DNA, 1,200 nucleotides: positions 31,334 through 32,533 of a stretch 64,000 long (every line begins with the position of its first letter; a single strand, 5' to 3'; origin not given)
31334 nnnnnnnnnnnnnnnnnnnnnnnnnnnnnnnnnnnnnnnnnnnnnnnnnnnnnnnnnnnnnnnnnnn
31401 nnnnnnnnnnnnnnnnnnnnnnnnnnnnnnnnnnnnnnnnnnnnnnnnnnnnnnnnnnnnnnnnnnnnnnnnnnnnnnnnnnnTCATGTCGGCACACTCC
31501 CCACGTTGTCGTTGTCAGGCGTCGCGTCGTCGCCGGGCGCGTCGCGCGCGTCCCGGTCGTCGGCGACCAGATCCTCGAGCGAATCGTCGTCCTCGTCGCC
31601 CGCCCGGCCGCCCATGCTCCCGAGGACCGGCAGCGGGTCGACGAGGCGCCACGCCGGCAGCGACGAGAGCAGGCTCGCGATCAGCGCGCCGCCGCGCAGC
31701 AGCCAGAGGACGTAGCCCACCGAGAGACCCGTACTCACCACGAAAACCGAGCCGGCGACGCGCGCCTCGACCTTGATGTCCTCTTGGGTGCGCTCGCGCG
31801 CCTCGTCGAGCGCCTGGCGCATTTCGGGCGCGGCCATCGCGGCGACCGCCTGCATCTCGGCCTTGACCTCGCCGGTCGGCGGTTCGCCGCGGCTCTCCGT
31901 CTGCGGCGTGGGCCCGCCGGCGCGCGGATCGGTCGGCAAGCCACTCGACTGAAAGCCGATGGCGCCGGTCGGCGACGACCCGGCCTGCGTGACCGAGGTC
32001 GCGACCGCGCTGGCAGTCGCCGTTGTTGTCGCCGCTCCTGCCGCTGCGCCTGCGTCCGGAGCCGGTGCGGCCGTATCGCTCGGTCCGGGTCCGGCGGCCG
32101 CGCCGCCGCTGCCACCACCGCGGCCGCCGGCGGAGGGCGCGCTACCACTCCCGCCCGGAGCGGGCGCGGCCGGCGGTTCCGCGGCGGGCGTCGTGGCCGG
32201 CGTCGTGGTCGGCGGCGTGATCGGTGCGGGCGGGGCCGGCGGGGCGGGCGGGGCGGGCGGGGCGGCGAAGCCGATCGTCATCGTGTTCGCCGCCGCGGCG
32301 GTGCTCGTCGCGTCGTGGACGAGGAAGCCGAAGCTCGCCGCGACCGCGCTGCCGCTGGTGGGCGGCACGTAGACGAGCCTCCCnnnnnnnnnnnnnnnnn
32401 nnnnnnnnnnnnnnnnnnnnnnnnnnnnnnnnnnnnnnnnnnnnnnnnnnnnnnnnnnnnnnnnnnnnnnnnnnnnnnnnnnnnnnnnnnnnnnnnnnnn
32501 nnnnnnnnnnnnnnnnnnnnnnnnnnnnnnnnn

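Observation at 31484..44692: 4402-aa surface-type protein with non-canonical export logic: no Sec signal, no RTX/T1SS C-terminus, C-terminal membrane segment plus acidic tail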

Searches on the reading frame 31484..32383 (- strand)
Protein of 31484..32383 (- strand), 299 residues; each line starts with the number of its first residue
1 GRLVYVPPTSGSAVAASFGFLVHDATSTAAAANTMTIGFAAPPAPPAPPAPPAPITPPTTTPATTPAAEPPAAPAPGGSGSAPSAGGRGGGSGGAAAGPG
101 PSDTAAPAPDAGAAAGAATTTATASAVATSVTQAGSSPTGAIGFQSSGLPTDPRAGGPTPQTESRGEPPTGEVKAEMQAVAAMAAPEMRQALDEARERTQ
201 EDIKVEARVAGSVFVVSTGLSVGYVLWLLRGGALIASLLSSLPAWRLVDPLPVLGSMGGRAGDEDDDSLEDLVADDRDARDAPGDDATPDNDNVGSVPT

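Call 4: search_protein_families(library=ncbifam, proteins=[window:31484-32383:-], max_evalue=1)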
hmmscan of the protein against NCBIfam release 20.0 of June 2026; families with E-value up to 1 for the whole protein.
window:31484-32383:- (299 aa): 0 families

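Call 5: search_protein_families(library=pfam, proteins=[window:31484-32383:-], max_evalue=1)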
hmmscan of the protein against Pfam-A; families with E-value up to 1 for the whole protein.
window:31484-32383:- (299 aa): 1 family
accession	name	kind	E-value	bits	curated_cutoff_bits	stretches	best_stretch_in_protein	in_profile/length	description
PF15546.11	DUF4653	-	0.03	14.4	27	1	128-204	97-168/229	Domain of unknown function (DUF4653)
